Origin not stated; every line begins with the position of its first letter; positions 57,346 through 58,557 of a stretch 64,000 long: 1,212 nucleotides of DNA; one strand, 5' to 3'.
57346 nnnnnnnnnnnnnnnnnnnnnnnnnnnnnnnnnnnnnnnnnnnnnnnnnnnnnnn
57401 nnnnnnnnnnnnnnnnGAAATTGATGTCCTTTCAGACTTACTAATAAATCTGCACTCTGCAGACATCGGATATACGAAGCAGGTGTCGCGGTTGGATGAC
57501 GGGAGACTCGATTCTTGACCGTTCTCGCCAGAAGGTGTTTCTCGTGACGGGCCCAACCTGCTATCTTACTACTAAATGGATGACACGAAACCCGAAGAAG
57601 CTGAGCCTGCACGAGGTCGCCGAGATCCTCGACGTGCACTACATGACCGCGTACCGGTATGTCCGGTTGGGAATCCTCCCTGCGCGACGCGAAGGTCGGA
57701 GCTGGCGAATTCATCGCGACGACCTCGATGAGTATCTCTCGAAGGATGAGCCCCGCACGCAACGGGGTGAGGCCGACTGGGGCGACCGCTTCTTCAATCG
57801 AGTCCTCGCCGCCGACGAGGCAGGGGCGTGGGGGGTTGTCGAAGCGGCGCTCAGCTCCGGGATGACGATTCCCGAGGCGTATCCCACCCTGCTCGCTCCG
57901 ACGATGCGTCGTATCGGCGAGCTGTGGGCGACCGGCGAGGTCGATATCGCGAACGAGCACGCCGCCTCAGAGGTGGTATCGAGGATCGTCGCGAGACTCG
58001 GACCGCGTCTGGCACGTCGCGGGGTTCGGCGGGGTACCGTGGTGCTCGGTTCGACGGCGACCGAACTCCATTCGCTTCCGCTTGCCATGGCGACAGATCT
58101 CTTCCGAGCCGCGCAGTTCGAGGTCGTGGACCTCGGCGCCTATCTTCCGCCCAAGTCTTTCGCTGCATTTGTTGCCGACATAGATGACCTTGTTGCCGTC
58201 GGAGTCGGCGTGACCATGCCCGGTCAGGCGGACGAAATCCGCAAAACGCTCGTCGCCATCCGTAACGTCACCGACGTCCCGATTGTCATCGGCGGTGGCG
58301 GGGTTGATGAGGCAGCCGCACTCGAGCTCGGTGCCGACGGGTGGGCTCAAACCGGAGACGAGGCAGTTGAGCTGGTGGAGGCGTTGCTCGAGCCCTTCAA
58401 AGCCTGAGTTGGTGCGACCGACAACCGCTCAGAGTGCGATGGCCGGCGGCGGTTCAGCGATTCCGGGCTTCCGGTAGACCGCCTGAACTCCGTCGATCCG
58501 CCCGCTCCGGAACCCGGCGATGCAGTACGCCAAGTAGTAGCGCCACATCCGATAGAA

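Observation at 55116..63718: Light island: heliorhodopsin 1.4 kb from a CarH-type B12 photoreceptor-regulator and a furan-fatty-acid-like operon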

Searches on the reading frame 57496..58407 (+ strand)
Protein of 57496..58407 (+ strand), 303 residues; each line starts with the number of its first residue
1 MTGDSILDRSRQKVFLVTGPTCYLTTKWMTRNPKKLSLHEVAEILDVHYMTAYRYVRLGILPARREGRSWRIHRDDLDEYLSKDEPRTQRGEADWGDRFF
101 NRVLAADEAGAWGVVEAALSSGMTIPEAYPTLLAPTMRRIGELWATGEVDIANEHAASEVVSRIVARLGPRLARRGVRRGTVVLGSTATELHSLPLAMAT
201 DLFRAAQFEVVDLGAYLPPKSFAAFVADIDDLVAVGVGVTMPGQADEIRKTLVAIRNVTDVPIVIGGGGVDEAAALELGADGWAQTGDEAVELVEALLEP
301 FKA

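Call 3: search_protein_families(library=pfam, proteins=[window:57496-58407:+], max_evalue=0.01)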
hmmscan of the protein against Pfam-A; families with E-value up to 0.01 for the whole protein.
window:57496-58407:+ (303 aa): 4 families
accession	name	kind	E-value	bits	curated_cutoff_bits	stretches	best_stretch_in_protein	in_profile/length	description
PF12728.13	HTH_17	-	1.8e-14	54.1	27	1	36-83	2-49/51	Helix-turn-helix domain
PF02607.22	B12-binding_2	-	3.7e-14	53.1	23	1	97-168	3-73/74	B12 binding domain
PF02310.24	B12-binding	-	5.3e-12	46.1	32.1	1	181-292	2-118/121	B12 binding domain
PF25449.1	CCDC174_GRSR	-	0.0033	17.4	26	1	67-85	9-27/30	CCDC174 alpha/beta GRSR domain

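Call 29: search_solved_structures(query=window:57580-58407:+, max_evalue=0.01, show_alignments=2)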
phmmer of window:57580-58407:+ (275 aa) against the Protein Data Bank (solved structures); distinct sequences matched with E-value up to 0.01: 24.
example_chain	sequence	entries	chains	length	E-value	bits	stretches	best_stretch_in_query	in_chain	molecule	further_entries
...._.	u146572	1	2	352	3.3e-14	56.3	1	98-266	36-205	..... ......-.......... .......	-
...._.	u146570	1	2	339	5.9e-14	55.5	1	78-267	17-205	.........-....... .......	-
8j2x_A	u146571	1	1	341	6e-14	55.4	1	78-267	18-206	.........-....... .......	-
8jbs_A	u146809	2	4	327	9e-12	48.3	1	60-222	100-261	Putative cobalamin binding protein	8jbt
7xcn_M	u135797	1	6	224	1.6e-11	47.4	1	81-270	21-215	Trimethylamine methyltransferase corrinoid protein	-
4jgi_A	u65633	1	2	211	1.3e-10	44.5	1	107-265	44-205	Putative uncharacterized protein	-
8ssd_A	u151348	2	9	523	3.6e-09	39.8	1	70-251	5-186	Methionine synthase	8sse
9cbq_A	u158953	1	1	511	9.1e-09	38.5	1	70-251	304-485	Methionine synthase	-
8ssc_A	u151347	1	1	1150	1.5e-08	37.7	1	70-251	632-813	Methionine synthase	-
9cbp_A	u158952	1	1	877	2e-08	37.3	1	70-251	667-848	Methionine synthase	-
9cbo_A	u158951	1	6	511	2.4e-08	37.1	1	70-251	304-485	Methionine synthase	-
1y80_A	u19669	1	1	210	3e-08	36.8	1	74-271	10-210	Predicted cobalamin binding protein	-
9cbr_A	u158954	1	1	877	3.3e-08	36.6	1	70-251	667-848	Methionine synthase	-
8g3h_A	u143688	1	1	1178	5.4e-07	32.6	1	48-250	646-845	Methionine synthase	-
8c35_A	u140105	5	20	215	1.4e-05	28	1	66-252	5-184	Probable transcriptional regulator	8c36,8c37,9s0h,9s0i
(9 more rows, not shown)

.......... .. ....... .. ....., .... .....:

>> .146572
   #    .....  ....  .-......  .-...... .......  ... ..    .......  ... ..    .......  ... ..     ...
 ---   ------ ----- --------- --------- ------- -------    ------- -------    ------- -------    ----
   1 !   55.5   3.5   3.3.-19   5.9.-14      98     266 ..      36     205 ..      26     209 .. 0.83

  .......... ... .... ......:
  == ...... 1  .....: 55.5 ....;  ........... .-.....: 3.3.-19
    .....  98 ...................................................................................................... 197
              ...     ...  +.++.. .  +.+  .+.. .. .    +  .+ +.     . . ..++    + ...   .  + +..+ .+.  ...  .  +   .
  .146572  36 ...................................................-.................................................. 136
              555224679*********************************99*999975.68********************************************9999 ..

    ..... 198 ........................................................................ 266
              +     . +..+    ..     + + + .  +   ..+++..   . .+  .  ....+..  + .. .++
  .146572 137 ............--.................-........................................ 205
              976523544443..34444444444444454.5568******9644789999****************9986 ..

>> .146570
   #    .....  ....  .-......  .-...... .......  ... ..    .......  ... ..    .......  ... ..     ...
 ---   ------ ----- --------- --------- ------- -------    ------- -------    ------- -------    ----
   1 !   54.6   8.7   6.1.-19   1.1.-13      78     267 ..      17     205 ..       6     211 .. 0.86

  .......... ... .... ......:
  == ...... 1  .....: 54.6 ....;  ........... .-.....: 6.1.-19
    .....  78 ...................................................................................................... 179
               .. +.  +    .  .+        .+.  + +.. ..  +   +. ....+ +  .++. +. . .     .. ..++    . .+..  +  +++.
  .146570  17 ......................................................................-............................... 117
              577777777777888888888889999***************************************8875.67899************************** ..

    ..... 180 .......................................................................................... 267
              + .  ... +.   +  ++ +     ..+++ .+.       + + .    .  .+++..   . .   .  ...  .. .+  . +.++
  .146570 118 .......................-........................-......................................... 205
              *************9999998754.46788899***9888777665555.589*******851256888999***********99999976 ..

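Call 30: search_protein_families(library=ncbifam, proteins=[window:57580-58407:+], max_evalue=0.00001)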
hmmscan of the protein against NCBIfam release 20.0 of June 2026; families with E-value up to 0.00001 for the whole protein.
window:57580-58407:+ (275 aa): 7 families
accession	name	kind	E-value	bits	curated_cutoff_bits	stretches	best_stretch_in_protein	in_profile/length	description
NF047995.1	corrinoid_MtgC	exception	3e-19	69.4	310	1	102-270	39-213/215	glycine betaine-specific corrinoid protein MtgC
NF047996.1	corrin_MtgC_2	exception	8.4e-16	58.1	370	1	88-271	25-211/212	glycine betaine-specific corrinoid protein MtgC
TIGR02370.1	pyl_corrinoid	subfamily_domain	7.5e-12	45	215.3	1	75-262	6-197/197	methyltransferase cognate corrinoid protein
NF052513.1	TransRegCarH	equivalog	1.3e-11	44.3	400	1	75-253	91-262/274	HTH-type transcriptional repressor CarH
TIGR01764.1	excise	domain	2.1e-11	44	28.8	1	8-54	2-48/49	excisionase family DNA-binding protein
NF041607.1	dimeth_corrin_MtbC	equivalog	7.9e-11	41.9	350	1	87-269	17-202/203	dimethylamine corrinoid protein MtbC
NF047737.1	antiphage_MADS1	equivalog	1.8e-07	31.3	80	1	7-52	3-48/49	methylation-associated defense system helix-turn-helix domain-containing protein MAD1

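Call 38: find_related_loci(query=A2, collection=metagenome_contigs, flank=10000)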
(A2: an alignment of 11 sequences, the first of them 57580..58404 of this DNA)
Query A2 (275 aa) in metagenome_contigs; peptide patterns used: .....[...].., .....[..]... (x = any residue, [..] = any of these).
600 stretches matched a pattern (row limit reached: there are more); 578 encode a relative of the query (tblastn E <= 1e-3); the best 80 are kept; 80 distinct loci.
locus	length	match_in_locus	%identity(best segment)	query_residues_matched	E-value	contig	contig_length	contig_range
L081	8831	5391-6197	85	4-272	8e-152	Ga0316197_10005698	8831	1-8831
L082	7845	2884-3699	83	4-275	3e-151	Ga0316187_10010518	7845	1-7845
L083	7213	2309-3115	82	4-272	6e-146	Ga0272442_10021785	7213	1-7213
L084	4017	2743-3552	80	2-271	2e-140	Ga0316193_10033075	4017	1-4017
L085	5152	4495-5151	81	2-220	8e-121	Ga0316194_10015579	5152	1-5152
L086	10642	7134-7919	61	6-267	2e-107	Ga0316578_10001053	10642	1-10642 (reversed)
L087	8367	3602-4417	57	1-270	2e-97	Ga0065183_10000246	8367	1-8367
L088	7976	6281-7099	49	1-271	2e-84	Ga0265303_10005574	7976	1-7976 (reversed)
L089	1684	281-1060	56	8-267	1e-87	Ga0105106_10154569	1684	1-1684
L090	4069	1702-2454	53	6-253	2e-80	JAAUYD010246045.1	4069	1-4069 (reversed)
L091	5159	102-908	53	7-268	2e-80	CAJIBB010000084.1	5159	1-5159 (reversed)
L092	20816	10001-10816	52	4-272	6e-80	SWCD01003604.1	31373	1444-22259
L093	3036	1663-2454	50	6-269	1e-80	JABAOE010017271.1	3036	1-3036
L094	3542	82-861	50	8-266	1e-78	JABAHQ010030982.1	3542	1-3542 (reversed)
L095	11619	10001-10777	48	6-261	3e-72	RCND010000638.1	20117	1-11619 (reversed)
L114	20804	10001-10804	47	8-266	1e-65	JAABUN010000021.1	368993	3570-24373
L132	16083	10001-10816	44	4-267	3e-64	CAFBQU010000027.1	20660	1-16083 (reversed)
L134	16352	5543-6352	44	6-267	6e-64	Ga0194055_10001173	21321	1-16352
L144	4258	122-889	48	2-256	3e-63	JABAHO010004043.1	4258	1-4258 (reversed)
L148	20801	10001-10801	43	6-268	9e-63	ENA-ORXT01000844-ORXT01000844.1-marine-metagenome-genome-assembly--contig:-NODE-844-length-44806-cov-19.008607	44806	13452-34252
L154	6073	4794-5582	42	6-270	3e-62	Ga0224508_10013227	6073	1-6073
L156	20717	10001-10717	45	8-246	3e-62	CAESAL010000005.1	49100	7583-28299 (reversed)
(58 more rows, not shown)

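Call 41: search_protein_families(library=pfam, proteins=[L154:4094-4693:-, L148:11470-13341:+, L114:1519-4041:-, L156:6642-8063:+, L144:954-1697:-, L134:4926-5435:+, L091:914-3265:-, L132:7455-8108:+], max_evalue=0.0001)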
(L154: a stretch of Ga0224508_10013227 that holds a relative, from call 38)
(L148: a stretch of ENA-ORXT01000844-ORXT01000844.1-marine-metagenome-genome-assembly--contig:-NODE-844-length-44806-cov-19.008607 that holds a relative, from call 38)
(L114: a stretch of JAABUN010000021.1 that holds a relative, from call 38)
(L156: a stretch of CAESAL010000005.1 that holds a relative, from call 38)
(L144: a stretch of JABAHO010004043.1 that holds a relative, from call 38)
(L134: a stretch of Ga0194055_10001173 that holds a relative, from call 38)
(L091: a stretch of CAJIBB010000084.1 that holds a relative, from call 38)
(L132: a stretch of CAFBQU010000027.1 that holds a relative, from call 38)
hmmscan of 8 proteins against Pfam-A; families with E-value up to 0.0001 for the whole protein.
L154:4094-4693:- (200 aa): 4 families
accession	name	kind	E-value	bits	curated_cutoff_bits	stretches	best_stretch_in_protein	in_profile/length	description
PF04542.20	Sigma70_r2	-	9.9e-18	64.2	24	1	40-106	2-69/71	Sigma-70 region 2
PF08281.18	Sigma70_r4_2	-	8.4e-16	57.8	25.7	1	138-189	3-54/54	Sigma-70, region 4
PF04545.22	Sigma70_r4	-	2.2e-14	53.1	24.1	1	142-190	1-49/50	Sigma-70, region 4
PF07638.17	Sigma70_ECF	-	2e-05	25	21.1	1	65-183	53-173/185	ECF sigma factor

L148:11470-13341:+ (624 aa): 1 family
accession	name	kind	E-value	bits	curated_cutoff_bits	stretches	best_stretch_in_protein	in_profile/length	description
PF00817.25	IMS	-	1.9e-05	25.1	23.2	1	90-195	32-126/148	impB/mucB/samB family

L114:1519-4041:- (841 aa): 3 families
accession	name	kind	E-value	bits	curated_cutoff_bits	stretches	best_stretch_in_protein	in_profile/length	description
PF02770.24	Acyl-CoA_dh_M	-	1.7e-20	73.4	33.3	1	567-661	1-97/97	Acyl-CoA dehydrogenase, middle domain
PF00441.29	Acyl-CoA_dh_1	-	7.5e-19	68.8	22.4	1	673-821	1-150/150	Acyl-CoA dehydrogenase, C-terminal domain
PF02771.21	Acyl-CoA_dh_N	-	5.7e-07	30.3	22.9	1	484-563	35-113/113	Acyl-CoA dehydrogenase, N-terminal domain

L156:6642-8063:+ (474 aa): 1 family
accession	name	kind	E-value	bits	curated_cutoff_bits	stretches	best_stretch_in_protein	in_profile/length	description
PF00202.27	Aminotran_3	-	6.9e-92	308.6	30.5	1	70-466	7-401/403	Aminotransferase class-III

L144:954-1697:- (248 aa): 1 family
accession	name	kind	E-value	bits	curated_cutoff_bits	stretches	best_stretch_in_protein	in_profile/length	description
PF10099.14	RskA_C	-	6.6e-13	49.5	29.4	1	102-233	2-126/135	Anti-sigma-K factor rskA, C-terminal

L134:4926-5435:+ (170 aa): 0 families

L091:914-3265:- (784 aa): 2 families
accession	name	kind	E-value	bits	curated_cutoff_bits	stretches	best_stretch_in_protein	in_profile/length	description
PF07690.21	MFS_1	-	2.6e-46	158.6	33.4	1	65-475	1-346/347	Major Facilitator Superfamily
PF00083.30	Sugar_tr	-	7.2e-10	38.8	22.3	1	102-236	49-189/452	Sugar (and other) transporter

L132:7455-8108:+ (218 aa): 1 family
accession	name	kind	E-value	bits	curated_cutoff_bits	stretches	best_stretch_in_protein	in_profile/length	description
PF01351.25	RNase_HII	-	6.6e-33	114.7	25.8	1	29-209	1-197/199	Ribonuclease HII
